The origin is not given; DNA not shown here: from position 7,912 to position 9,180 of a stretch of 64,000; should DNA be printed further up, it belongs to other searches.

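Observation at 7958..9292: Radical SAM enzyme flanked by translationally coupled small ORFs, including a 34-aa peptide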

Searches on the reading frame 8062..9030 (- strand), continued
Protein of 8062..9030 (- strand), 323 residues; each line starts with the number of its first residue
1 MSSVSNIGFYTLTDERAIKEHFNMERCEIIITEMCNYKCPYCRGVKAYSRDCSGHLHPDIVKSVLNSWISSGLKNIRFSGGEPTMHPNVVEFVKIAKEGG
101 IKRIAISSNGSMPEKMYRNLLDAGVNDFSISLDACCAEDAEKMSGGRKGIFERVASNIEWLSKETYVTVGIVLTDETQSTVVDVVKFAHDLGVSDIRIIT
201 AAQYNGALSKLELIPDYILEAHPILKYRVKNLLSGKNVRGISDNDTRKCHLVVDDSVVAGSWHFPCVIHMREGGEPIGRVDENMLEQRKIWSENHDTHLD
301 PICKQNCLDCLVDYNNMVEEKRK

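Call 13: search_solved_structures(query=window:8062-9030:-, max_evalue=0.01, show_alignments=2)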
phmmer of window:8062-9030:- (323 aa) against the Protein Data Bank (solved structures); distinct sequences matched with E-value up to 0.01: 20.
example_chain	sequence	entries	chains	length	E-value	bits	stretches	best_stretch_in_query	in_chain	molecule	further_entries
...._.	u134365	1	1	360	1.4e-10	43.8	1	29-138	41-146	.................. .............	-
7voc_C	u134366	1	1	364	1.5e-10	43.7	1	29-138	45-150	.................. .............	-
1tv7_A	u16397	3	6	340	3.7e-10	42.4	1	28-135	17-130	Molybdenum cofactor biosynthesis protein A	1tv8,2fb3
2fb2_A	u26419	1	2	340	4.3e-10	42.2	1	29-135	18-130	Molybdenum cofactor biosynthesis protein A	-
6c8v_A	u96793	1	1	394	1e-08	37.7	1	31-154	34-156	Coenzyme PQQ synthesis protein E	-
8wm2_A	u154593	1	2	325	7.2e-08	34.9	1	19-141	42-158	Fe-S radical SAM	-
7tol_A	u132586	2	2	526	1.7e-06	30.4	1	28-189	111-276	glycerol dibiphytanyl glycerol tetraether - macrocyclic archaeol synthase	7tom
7n7h_A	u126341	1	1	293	4.9e-05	25.6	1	31-138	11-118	VIPERIN-LIKE ENZYME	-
2z2u_A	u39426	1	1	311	8.7e-05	24.8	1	80-249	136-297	UPF0026 protein MJ0257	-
6b4c_A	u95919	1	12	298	9.7e-05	24.6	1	33-136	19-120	Viperin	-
6djt_A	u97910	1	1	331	0.0001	24.5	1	80-249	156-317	S-adenosyl-L-methionine-dependent tRNA 4-demethylwyosine synthase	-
9dgw_A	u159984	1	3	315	0.00011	24.5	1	32-136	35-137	Radical SAM core domain-containing protein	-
9dfw_A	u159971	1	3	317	0.00011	24.5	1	32-136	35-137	Radical SAM core domain-containing protein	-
7n7i_A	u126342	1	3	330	0.00012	24.3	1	32-136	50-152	Viperin-like enzyme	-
6efn_A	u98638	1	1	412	0.00023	23.4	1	26-192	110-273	Sporulation killing factor maturation protein SkfB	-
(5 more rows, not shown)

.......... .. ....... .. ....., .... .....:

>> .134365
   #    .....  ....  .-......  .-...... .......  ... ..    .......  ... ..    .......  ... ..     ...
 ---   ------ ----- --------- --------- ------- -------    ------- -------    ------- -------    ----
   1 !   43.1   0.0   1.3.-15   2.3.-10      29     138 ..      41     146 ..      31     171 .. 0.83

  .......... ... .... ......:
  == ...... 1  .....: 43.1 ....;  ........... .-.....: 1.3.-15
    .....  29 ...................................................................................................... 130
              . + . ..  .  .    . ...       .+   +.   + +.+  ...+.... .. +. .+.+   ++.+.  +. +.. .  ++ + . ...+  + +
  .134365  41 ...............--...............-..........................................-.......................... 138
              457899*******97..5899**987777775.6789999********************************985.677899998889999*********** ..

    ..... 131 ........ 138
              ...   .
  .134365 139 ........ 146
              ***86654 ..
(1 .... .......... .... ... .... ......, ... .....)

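Call 15: find_encoding_contigs(protein=P0002, flank=4000, max_places=4)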
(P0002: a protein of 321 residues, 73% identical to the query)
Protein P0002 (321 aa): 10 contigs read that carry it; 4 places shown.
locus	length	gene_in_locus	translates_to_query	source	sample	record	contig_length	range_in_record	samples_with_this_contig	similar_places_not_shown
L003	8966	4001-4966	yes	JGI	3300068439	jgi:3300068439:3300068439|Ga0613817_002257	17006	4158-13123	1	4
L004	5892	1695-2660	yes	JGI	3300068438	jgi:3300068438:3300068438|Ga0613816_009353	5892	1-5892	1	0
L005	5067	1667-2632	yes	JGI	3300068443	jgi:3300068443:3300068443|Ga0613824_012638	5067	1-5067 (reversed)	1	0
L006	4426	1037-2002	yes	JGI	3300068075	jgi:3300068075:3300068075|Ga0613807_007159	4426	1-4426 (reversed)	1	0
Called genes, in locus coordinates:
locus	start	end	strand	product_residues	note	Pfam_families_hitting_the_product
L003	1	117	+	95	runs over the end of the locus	-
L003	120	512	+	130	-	-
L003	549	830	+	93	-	-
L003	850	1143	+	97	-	-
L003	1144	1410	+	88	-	-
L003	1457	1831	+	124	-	PF12844:HTH_19 (faint), PF01381:HTH_3 (faint), PF13443:HTH_26 (weak)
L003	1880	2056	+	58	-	-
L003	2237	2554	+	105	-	-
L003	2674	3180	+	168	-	-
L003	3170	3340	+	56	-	-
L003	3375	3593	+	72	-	-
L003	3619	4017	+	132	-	-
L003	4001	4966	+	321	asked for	PF04055:Radical_SAM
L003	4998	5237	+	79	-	-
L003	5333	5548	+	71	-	-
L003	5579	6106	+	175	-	-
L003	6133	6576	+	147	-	PF13328:HD_4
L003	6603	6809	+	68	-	-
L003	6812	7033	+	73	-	-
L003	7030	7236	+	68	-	-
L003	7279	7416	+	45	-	-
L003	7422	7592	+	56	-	-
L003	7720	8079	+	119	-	-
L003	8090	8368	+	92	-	-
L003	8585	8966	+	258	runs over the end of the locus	-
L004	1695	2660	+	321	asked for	PF04055:Radical_SAM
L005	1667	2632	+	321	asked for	PF04055:Radical_SAM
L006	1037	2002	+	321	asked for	PF04055:Radical_SAM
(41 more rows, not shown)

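Call 16: find_encoding_contigs(protein=P0005, flank=4000, max_places=4)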
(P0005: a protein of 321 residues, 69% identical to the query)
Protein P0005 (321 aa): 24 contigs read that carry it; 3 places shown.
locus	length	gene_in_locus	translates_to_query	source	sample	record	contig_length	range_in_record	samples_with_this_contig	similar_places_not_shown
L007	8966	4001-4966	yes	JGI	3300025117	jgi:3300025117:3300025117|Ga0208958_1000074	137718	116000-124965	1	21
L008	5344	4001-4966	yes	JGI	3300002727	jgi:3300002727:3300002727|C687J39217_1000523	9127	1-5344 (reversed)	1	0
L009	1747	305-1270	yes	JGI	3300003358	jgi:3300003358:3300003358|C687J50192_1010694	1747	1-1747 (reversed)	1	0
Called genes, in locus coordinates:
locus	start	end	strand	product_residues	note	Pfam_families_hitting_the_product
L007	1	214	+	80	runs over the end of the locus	-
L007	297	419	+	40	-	-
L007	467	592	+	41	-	-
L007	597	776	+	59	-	-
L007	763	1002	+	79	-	PF07927:HicA_toxin (weak)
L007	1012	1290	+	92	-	-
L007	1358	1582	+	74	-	-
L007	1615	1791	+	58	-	-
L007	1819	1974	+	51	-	PF24024:DUF7336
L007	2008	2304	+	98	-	-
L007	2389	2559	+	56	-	-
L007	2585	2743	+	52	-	-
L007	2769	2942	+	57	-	-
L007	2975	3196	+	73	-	-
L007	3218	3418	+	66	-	-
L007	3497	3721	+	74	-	-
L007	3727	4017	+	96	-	-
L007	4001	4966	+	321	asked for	PF04055:Radical_SAM, PF13353:Fer4_12 (weak)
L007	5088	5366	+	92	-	-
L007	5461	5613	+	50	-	-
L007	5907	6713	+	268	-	PF09652:Cas_VVA1548 (weak)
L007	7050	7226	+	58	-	-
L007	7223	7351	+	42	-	-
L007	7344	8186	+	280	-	-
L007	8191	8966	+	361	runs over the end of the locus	PF05551:zf-His_Me_endon (faint), PF13392:HNH_3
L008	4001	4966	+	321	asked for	PF04055:Radical_SAM, PF13353:Fer4_12 (weak)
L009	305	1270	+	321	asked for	PF04055:Radical_SAM, PF13353:Fer4_12 (weak)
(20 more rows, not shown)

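Call 19: find_encoding_contigs(protein=P0065, flank=5000, max_places=2)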
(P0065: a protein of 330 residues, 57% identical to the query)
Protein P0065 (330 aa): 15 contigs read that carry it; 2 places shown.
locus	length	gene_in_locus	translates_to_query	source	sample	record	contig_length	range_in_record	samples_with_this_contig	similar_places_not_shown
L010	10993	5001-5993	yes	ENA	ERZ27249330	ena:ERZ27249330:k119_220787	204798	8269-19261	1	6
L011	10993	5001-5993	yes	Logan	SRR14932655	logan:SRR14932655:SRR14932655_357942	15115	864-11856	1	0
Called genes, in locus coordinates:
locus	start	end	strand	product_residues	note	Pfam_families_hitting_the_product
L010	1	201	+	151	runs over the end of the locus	PF02481:DNA_processg_A, PF06908:YpsA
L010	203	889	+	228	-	-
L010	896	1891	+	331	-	PF02511:Thy1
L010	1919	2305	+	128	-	-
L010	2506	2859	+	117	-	-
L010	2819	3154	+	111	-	PF14216:DUF4326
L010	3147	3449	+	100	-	-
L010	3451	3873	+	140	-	PF18143:HAD_SAK_2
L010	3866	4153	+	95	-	-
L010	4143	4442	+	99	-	-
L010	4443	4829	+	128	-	-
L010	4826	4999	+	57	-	-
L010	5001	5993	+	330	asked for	PF04055:Radical_SAM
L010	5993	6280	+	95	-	-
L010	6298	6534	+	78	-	-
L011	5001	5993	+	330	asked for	PF04055:Radical_SAM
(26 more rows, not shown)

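Call 20: find_encoding_contigs(protein=P0096, flank=5000, max_places=2)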
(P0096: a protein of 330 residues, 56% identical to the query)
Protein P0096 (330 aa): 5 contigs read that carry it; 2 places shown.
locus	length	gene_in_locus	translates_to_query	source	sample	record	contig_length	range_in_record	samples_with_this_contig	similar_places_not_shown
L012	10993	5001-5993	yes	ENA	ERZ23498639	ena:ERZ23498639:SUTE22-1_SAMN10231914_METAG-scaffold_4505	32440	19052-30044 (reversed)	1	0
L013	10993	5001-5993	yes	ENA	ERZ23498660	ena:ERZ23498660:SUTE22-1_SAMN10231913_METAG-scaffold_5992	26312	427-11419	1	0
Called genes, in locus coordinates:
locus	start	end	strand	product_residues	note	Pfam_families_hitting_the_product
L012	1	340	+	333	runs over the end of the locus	PF13692:Glyco_trans_1_4, PF00534:Glycos_transf_1, PF20706:GT4-conflict (faint)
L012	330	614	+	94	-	-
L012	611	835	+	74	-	-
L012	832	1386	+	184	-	-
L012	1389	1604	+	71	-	-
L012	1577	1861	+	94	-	-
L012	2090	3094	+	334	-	-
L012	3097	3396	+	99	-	-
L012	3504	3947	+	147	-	-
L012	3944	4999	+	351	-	PF05406:WGR, PF01068:DNA_ligase_A_M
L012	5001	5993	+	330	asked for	PF13353:Fer4_12 (weak), PF04055:Radical_SAM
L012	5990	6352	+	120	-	PF00166:Cpn10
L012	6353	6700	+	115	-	-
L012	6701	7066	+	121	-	-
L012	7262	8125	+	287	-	PF01156:IU_nuc_hydro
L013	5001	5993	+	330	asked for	PF13353:Fer4_12 (weak), PF04055:Radical_SAM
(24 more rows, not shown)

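Call 21: find_encoding_contigs(protein=P0116, flank=5000, max_places=2)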
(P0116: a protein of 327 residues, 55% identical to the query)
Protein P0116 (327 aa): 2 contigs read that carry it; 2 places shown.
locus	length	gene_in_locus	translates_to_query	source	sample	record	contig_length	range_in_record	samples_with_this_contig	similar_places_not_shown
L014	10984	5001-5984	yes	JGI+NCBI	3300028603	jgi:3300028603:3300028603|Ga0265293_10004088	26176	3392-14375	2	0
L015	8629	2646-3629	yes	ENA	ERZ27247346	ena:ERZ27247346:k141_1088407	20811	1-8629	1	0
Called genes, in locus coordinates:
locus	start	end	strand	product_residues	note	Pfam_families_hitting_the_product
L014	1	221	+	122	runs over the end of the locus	-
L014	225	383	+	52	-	-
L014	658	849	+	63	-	-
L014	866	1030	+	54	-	-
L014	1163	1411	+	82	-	PF23835:DUF7205 (weak)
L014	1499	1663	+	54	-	-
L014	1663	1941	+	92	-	-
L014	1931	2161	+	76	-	-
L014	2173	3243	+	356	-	PF05496:RuvB_N, PF00004:AAA, PF05491:WHD_RuvB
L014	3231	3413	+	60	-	-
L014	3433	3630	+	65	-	-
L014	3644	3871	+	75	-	-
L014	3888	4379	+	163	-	PF01844:HNH, PF14279:HNH_5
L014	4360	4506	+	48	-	-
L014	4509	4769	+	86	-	-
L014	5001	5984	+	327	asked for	PF04055:Radical_SAM, PF13353:Fer4_12 (faint)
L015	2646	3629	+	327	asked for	PF04055:Radical_SAM, PF13353:Fer4_12 (faint)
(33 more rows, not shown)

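Call 23: search_protein_families(library=pfam, proteins=[L001:3506-3982:+, P0021, P0082, L003:3619-4014:+], max_evalue=0.1)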
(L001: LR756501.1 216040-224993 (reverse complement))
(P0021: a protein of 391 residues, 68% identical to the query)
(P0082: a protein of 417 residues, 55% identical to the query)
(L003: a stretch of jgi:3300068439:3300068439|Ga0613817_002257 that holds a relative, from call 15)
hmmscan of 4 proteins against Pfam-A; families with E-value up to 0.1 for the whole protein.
L001:3506-3982:+ (159 aa): 3 families
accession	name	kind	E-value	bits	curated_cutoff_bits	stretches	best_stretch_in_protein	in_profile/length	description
PF12965.13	DUF3854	-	0.033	14.6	23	1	56-112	39-96/130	Domain of unknown function (DUF3854)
PF24360.1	DUF7516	-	0.046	14.2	27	1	54-94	18-58/87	Domain of unknown function (DUF7516)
PF23343.2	REP_ORF2-G2P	-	0.069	13.9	27.8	0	93-125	11-43/99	Replication-associated protein ORF2/G2P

P0021 (391 aa): 5 families
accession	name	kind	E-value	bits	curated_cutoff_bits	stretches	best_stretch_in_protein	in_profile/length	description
PF04055.27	Radical_SAM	-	5.7e-21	75.8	29.5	1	95-250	1-165/166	Radical SAM superfamily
PF13353.11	Fer4_12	-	4.6e-05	24.2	22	1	96-166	10-81/137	4Fe-4S single cluster domain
PF19108.5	DUF5795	-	0.011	16.2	27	1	12-62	22-74/74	Family of unknown function (DUF5795)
PF05129.18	Zn_ribbon_Elf1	-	0.024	15.2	29.8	1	15-71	13-68/79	Transcription elongation factor Elf1 like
PF08274.17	Zn_Ribbon_YjdM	-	0.084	13.4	30.8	1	26-57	4-27/30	PhnA Zinc-Ribbon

P0082 (417 aa): 3 families
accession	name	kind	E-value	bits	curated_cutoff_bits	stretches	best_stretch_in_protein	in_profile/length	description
PF04055.27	Radical_SAM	-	1.6e-24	87.4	29.5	1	30-189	1-165/166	Radical SAM superfamily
PF13353.11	Fer4_12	-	1.7e-06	28.8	22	1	33-136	12-114/137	4Fe-4S single cluster domain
PF13462.12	Thioredoxin_4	-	0.012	16.2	23.2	1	31-71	16-55/165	Thioredoxin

L003:3619-4014:+ (132 aa): 0 families

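Call 44: predict_structure(alignment_id=A3)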
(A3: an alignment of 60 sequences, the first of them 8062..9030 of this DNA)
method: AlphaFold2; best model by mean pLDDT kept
length: 323 residues; sequences in the alignment: 60
mean_pLDDT: 90.1   pTM: 0.90
mean pLDDT of the five models: 90.1, 89.7, 88.7, 88.3, 87.7
residues with pLDDT >= 90: 225; 70-90: 74; 50-70: 21; < 50: 3
segments of 3 or more residues with pLDDT < 50: none
pLDDT, mean of each block of 10 residues (from residue 1): 83 88 91 83 63 91 94 95 96 98 96 97 98 63 76 95 97 85 95 93 71 97 95 88 96 94 94 93 93 97 94 95 87
secondary structure, 60 per line:
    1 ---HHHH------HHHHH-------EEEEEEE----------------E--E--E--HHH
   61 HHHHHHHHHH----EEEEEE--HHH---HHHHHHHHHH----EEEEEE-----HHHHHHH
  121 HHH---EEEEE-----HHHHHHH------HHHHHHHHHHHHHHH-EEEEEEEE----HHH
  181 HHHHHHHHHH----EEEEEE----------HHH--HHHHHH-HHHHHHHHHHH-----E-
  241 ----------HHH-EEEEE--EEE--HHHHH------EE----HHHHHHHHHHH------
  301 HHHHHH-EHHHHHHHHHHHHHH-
elements in order: H4-7 H14-18 E26-32 H58-70 E75-80 H89-98 E103-108 H114-123 E127-131 H137-143 H150-164 E166-173 H178-190 E195-200 H216-221 H223-233 E255-259 E262-264 H267-271 H284-294 H301-306 H309-322

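Call 48: fold_search(model_id=the predicted structure, library=pdb)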
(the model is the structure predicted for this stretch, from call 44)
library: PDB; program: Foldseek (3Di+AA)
matches with E <= 10: 1814; with E <= 0.001: 154
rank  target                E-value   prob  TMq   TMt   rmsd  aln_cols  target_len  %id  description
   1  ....                  4.4e-14  1.00  0.67  0.67   5.3       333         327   20  The crystal structure of a Radical SAM Enzyme BlsE involved in the Biosynthesis of Blasticidin S (released 2022-05-04)
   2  8hzv_B                2.9e-11  1.00  0.57  0.42   6.9       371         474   17  The crystal structure of a Radical SAM Enzyme DesII (released 2024-07-10)
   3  6efn                  3.1e-11  1.00  0.59  0.50   8.2       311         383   18  Structure of a RiPP maturase, SkfB (released 2018-10-24)
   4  8hzv_D                5.5e-11  1.00  0.56  0.41   8.2       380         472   18  The crystal structure of a Radical SAM Enzyme DesII (released 2024-07-10)
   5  8hzy_B                7.3e-11  1.00  0.56  0.42   7.0       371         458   18  The crystal structure of a Radical SAM Enzyme DesII (released 2024-07-10)
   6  8hzy_A                1.2e-10  1.00  0.60  0.45   6.3       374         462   16  The crystal structure of a Radical SAM Enzyme DesII (released 2024-07-10)
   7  8hzv_C                2.8e-10  1.00  0.55  0.40   8.1       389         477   14  The crystal structure of a Radical SAM Enzyme DesII (released 2024-07-10)
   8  2fb2_B                5.0e-10  1.00  0.53  0.53  10.0       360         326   14  Structure of the MoaA Arg17/266/268/Ala triple mutant (released 2006-05-09)
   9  1tv7_A                5.9e-10  1.00  0.53  0.53  10.1       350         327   13  Structure of the S-adenosylmethionine dependent Enzyme MoaA (released 2004-08-31)
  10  2fb2_A                5.9e-10  1.00  0.53  0.53   9.9       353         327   14  Structure of the MoaA Arg17/266/268/Ala triple mutant (released 2006-05-09)
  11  8hzv_A                6.2e-10  1.00  0.60  0.43   6.6       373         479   16  The crystal structure of a Radical SAM Enzyme DesII (released 2024-07-10)
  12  5v1s_A                1.1e-09  1.00  0.55  0.43   7.9       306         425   12  Crystal structure of Streptococcus suis SuiB bound to S-adenosylmethionine (released 2017-08-30)
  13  5v1q_A                1.9e-09  1.00  0.53  0.41   8.3       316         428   12  Crystal structure of Streptococcus suis SuiB (released 2017-08-30)
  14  6c8v                  2.2e-09  1.00  0.48  0.49   7.8       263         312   16  X-ray structure of PqqE from Methylobacterium extorquens (released 2018-02-14)
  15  6q2p_A                2.4e-09  1.00  0.48  0.52   6.8       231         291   22  Crystal structure of mouse viperin bound to cytidine triphosphate and S-adenosylhomocysteine (released 2020-01-22)
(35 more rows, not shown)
